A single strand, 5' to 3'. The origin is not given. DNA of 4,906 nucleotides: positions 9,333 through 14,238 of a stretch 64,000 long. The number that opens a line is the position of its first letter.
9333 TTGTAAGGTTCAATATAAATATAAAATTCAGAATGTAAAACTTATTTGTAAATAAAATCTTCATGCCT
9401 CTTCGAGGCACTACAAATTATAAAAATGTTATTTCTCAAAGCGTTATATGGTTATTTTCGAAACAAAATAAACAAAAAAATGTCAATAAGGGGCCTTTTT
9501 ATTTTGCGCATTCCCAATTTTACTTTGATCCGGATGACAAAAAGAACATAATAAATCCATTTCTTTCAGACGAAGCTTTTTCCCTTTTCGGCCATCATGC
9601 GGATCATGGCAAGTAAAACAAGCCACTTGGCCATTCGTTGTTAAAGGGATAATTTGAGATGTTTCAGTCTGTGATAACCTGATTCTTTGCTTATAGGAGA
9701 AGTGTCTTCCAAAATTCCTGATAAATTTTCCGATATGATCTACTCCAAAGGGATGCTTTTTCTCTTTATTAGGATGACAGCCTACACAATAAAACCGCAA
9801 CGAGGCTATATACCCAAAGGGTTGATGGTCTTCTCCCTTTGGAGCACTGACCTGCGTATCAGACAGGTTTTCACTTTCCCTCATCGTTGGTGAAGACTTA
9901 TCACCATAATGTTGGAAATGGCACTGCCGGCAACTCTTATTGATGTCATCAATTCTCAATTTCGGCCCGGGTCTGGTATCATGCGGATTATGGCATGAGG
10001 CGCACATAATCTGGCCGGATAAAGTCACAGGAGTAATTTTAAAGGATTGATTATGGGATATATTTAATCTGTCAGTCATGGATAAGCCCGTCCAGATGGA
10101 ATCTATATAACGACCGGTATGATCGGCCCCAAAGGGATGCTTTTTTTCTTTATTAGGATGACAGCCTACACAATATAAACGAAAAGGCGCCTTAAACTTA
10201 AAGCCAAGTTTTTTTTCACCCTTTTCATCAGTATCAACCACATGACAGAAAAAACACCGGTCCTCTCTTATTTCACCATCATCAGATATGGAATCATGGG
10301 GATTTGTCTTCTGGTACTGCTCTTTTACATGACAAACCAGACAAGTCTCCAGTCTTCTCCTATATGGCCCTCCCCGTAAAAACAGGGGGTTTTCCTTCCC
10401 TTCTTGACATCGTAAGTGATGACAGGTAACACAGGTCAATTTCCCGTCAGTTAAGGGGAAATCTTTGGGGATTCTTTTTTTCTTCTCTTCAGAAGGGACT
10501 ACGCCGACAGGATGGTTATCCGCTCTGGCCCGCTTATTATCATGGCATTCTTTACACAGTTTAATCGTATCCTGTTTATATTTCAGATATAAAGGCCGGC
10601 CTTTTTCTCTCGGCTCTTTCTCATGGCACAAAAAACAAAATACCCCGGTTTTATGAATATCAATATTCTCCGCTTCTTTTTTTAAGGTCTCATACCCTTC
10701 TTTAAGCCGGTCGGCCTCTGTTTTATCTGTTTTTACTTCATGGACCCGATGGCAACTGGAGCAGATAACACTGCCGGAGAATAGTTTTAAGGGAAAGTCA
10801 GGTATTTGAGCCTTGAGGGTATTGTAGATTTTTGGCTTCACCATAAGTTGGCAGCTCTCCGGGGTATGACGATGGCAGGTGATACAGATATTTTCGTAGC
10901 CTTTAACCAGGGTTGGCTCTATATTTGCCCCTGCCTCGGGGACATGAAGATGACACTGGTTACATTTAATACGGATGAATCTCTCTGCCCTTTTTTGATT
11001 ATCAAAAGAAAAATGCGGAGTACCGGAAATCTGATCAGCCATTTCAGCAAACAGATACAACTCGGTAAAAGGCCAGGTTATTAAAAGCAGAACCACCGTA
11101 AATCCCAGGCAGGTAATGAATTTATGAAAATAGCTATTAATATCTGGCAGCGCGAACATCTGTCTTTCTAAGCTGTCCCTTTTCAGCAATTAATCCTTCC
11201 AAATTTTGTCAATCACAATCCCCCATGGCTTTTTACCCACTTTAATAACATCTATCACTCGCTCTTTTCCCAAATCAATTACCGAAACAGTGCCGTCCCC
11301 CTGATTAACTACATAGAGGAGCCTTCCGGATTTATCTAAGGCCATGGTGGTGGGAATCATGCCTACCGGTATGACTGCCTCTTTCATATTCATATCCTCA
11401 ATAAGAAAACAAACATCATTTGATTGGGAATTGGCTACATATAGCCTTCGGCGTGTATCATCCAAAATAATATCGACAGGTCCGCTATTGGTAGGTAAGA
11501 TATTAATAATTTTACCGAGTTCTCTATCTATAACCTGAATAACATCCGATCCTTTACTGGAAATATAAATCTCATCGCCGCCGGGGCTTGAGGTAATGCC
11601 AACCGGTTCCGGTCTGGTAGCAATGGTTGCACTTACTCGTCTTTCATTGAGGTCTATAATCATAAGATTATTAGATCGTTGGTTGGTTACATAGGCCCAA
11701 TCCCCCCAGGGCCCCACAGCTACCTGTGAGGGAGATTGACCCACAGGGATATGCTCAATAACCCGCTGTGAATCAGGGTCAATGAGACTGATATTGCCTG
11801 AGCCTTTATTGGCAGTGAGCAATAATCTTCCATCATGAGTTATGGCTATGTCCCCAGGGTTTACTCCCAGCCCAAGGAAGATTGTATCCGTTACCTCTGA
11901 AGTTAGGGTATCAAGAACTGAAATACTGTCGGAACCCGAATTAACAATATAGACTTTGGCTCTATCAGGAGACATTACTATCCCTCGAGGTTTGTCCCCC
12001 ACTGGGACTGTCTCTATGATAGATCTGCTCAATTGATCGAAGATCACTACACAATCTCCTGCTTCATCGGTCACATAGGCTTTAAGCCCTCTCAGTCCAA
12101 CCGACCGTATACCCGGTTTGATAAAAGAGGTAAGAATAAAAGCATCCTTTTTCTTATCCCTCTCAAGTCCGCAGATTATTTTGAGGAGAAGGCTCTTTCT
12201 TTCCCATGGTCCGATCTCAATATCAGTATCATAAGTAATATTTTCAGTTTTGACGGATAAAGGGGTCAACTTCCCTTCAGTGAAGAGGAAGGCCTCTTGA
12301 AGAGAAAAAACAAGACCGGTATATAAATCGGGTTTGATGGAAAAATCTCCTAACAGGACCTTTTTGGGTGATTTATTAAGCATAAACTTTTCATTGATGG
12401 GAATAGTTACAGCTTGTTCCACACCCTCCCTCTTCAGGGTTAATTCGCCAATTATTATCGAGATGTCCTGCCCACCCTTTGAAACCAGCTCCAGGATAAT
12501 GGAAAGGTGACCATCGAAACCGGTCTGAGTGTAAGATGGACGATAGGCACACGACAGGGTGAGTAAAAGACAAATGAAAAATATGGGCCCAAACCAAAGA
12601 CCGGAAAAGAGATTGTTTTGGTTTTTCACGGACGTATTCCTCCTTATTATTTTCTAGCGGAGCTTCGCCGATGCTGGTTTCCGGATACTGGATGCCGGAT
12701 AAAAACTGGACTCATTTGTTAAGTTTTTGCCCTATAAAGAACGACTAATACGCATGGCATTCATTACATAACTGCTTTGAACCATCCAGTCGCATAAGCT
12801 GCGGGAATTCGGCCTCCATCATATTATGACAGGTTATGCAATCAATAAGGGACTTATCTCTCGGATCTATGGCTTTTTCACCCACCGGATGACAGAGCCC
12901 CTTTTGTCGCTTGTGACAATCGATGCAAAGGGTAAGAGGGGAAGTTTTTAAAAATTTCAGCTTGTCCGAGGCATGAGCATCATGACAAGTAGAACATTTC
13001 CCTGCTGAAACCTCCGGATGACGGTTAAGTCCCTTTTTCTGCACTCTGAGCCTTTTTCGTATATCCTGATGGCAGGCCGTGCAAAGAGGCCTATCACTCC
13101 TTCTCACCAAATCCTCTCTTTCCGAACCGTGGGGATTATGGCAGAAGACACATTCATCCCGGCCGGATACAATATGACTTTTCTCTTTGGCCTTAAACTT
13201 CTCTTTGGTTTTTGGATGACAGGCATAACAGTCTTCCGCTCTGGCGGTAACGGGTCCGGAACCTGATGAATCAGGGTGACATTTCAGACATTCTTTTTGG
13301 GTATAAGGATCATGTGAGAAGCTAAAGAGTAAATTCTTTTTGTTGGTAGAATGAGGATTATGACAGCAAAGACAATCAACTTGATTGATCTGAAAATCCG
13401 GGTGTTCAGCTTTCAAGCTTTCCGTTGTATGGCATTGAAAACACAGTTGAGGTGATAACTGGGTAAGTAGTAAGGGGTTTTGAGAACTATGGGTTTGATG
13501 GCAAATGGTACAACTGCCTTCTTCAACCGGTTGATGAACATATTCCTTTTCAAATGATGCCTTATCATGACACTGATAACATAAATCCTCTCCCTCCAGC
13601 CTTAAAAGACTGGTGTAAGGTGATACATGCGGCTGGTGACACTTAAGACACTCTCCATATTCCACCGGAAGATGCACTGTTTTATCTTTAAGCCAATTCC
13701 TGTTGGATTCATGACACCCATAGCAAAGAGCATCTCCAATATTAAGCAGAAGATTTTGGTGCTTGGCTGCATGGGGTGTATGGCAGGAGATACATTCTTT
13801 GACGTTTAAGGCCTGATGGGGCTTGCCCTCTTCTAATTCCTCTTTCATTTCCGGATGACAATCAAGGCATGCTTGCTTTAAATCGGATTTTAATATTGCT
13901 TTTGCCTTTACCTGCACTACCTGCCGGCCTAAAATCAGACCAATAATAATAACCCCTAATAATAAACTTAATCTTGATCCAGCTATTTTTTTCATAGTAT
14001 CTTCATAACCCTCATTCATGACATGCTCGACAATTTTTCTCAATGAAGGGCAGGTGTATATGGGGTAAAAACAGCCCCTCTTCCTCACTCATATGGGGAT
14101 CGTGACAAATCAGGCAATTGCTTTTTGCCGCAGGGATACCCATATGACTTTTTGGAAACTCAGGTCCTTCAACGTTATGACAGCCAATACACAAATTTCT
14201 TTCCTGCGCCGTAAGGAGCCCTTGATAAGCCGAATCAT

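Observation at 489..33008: Exceptionally dense EET island with about 150 heme-binding motifs, including a ~26-kb stretch of 18 consecutive same-strand genes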

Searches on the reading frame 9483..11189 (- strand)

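Call 4: search_protein_families(library=pfam, proteins=[window:9483-11189:-], max_evalue=0.01)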
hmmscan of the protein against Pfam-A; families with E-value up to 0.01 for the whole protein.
window:9483-11189:- (568 aa): 5 families
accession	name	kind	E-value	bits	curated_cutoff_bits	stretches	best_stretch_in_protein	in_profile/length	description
PF09699.15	Paired_CXXCH_1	-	1.1e-22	79.8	20.6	3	521-556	8-40/41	Doubled CXXCH motif (Paired_CXXCH_1)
PF14522.11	Cytochrome_C7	-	2.4e-12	46.9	24.8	0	64-147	5-66/67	Cytochrome c7 and related cytochrome c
PF14537.11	Cytochrom_c3_2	-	9.6e-11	42.4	25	2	74-154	7-71/79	Cytochrome c3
PF22678.1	Cytochrom_c_NrfB-like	-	1.1e-05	26.2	27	0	468-556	1-72/89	Cytochrome c-type protein NrfB-like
PF02085.21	Cytochrom_CIII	-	0.0012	19.6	22.9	0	283-351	33-89/101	Class III cytochrome C family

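Call 7: search_protein_families(library=ncbifam, proteins=[window:9483-11189:-], max_evalue=0.01)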
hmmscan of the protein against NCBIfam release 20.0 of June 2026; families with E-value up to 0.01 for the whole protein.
window:9483-11189:- (568 aa): 7 families
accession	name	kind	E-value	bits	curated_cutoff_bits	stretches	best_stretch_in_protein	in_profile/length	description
TIGR03508.1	decahem_SO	subfamily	1.4e-15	57.5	192.2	2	310-477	71-224/258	DmsE family decaheme c-type cytochrome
NF008659.0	PRK11659.1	equivalog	4.3e-13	49.4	184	2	167-229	120-180/188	cytochrome c nitrite reductase pentaheme subunit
NF041028.1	decahem_GSU2203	exception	1.4e-12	47.5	325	2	143-307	70-227/317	GSU2203 family decaheme c-type cytochrome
NF045713.1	CxxCH_16_HmcA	equivalog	8.7e-12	44.4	400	2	142-350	78-258/541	sulfate respiration complex hexadecaheme cytochrome HmcA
TIGR03146.1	cyt_nit_nrfB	equivalog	2e-10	41.1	166.6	2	413-557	7-124/145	cytochrome c nitrite reductase pentaheme subunit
TIGR01905.1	paired_CXXCH_1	subfamily_domain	1.1e-09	38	25.2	2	395-426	8-38/41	doubled CXXCH domain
TIGR03791.1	TTQ_mauG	equivalog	0.0051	16.1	443.85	0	248-291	21-66/291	tryptophan tryptophylquinone biosynthesis enzyme MauG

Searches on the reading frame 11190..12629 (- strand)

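Call 4: search_protein_families(library=pfam, proteins=[window:11190-12629:-], max_evalue=0.01)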
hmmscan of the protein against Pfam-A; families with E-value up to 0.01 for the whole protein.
window:11190-12629:- (479 aa): 9 families
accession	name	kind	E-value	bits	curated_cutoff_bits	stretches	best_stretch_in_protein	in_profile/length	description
PF10282.15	Lactonase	-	3.4e-17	63.1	21.7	1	207-329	186-322/344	Lactonase, 7-bladed beta-propeller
PF21783.3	YNCE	-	7.5e-15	55.5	27.1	1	185-472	43-332/339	YNCE-like beta-propeller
PF25174.1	Beta-prop_THOC3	-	1.8e-09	37.4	305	1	302-457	51-204/272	THOC3 beta-propeller domain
PF02239.22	Cytochrom_D1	-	1.3e-08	34.2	25.5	0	193-297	16-118/368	Cytochrome D1 heme domain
PF24684.1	Vgb_lyase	-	5.7e-07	29.1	50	1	298-473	13-188/290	Virginiamycin B lyase family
PF08450.18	SGL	-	0.00028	21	26.3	0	214-315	136-243/246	SMP-30/Gluconolactonase/LRE-like region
PF12894.13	ANAPC4_WD40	-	0.0047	17.6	22.9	0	261-299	44-81/91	Anaphase-promoting complex subunit 4 WD40 domain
PF25172.1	Beta-prop_WDR3_2nd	-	0.0048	16.6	140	0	261-343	5-83/293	WDR3 second beta-propeller domain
PF22494.2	choice_anch_I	-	0.007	15.7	32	0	251-379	99-227/489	Choice-of-anchor I domain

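Call 8: search_protein_families(library=ncbifam, proteins=[window:11190-12629:-], max_evalue=0.01)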
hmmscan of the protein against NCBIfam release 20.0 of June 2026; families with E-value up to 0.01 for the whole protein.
window:11190-12629:- (479 aa): 13 families
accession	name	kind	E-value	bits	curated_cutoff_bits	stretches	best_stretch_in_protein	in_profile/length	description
TIGR02276.1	beta_rpt_yvtn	repeat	1e-56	188.6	27.85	5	434-474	2-42/42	beta-propeller repeat protein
TIGR03866.1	PQQ_ABC_repeats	subfamily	2.8e-51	174.5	287.3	3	183-311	12-138/310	PQQ-dependent catabolism-associated beta-propeller protein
NF052340.1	hydrazine_beta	equivalog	3.1e-34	118.6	560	4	258-388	35-168/372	hydrazine synthase subunit beta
NF052342.1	hydrazine_BC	exception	1.9e-24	85.9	1250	3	258-389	41-175/690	hydrazine synthase subunit beta-gamma fusion subunit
NF052460.1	L-NosZ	equivalog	7.9e-22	77.4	700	2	254-338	172-256/480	clade III lactonase-type nitrous-oxide reductase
NF052280.1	7_blade_YncE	equivalog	8.2e-22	77.4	400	3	270-364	230-323/338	7-bladed beta-propeller protein YncE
NF048007.1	MmpL3Stblzr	equivalog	7.3e-18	64.9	600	2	259-473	52-275/366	MmpL3/TtfA transport complex stabilizer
TIGR03907.1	QH_beta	equivalog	7.3e-09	35.2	223.2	0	191-244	10-65/338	quinohemoprotein amine dehydrogenase subunit beta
NF038117.1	choice_anch_I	subfamily_domain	3e-08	33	300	1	193-334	76-211/458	choice-of-anchor I family protein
NF008258.1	PRK11028.1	equivalog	1.1e-07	31.3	370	1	354-458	5-115/330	6-phosphogluconolactonase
NF050136.1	PGL_lacton_Staph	exception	0.00014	21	500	0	214-286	242-318/341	6-phosphogluconolactonase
NF053768.1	CIS12_fam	equivalog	0.00033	19.4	860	0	180-289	96-202/715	CIS12 family contractile injection system protein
NF038015.2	AztD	exception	0.0028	16.4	400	0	309-346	315-352/356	zinc metallochaperone AztD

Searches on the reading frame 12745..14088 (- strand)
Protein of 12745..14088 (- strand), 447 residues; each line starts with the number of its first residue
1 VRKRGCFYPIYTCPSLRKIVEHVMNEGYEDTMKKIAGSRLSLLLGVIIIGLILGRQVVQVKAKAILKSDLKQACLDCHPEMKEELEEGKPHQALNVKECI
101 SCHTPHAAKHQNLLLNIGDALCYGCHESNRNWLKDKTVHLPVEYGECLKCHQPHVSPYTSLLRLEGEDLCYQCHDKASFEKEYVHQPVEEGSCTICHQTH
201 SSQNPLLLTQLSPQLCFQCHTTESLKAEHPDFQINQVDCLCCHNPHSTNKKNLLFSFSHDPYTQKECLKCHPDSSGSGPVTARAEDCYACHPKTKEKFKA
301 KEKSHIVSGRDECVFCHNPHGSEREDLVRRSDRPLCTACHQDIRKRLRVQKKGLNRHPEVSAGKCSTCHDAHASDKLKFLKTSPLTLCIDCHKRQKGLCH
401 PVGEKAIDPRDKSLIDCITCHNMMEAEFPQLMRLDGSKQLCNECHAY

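Call 4: search_protein_families(library=pfam, proteins=[window:12745-14088:-], max_evalue=0.01)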
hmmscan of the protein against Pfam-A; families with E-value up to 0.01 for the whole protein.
window:12745-14088:- (447 aa): 6 families
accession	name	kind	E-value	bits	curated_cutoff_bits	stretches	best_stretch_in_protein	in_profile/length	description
PF09699.15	Paired_CXXCH_1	-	1.9e-70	232.7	20.6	7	185-223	1-39/41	Doubled CXXCH motif (Paired_CXXCH_1)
PF14522.11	Cytochrome_C7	-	1.3e-17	63.8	24.8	4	336-393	16-67/67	Cytochrome c7 and related cytochrome c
PF14537.11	Cytochrom_c3_2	-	1.8e-14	54.4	25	3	264-341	6-79/79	Cytochrome c3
PF02085.21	Cytochrom_CIII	-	4.4e-09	37.1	22.9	1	251-340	17-101/101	Class III cytochrome C family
PF22678.1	Cytochrom_c_NrfB-like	-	6.6e-05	23.7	27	0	167-207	33-75/89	Cytochrome c-type protein NrfB-like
PF13899.12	Thioredoxin_7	-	0.0061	17.1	27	0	107-140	14-47/83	Thioredoxin-like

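Call 7: search_protein_families(library=ncbifam, proteins=[window:12745-14088:-], max_evalue=0.01)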
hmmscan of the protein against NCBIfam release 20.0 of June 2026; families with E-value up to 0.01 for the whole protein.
window:12745-14088:- (447 aa): 8 families
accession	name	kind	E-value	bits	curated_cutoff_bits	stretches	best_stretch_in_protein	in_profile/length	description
TIGR01905.1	paired_CXXCH_1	subfamily_domain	3.1e-68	225.4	25.2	7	139-177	1-39/41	doubled CXXCH domain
TIGR03508.1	decahem_SO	subfamily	8.7e-50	169.6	192.2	3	62-226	61-225/258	DmsE family decaheme c-type cytochrome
NF041028.1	decahem_GSU2203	exception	1.8e-37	129.2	325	2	67-223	97-255/317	GSU2203 family decaheme c-type cytochrome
TIGR03153.1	cytochr_NrfH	equivalog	1.9e-09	37.7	134.2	1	48-176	5-135/138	cytochrome c nitrite reductase small subunit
NF045722.1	c3_cytochr_TmcA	equivalog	3.5e-09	36.6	114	0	282-343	55-113/125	acidic tetraheme cytochrome c3 TmcA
TIGR03146.1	cyt_nit_nrfB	equivalog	1.2e-05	25.7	166.6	0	386-425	12-51/145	cytochrome c nitrite reductase pentaheme subunit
NF008659.0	PRK11659.1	equivalog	8.8e-05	22.3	184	0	386-424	47-85/188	cytochrome c nitrite reductase pentaheme subunit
NF047727.1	4hemeCytCCctA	equivalog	0.00064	19.8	180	1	265-345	38-109/109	tetraheme c-type cytochrome CctA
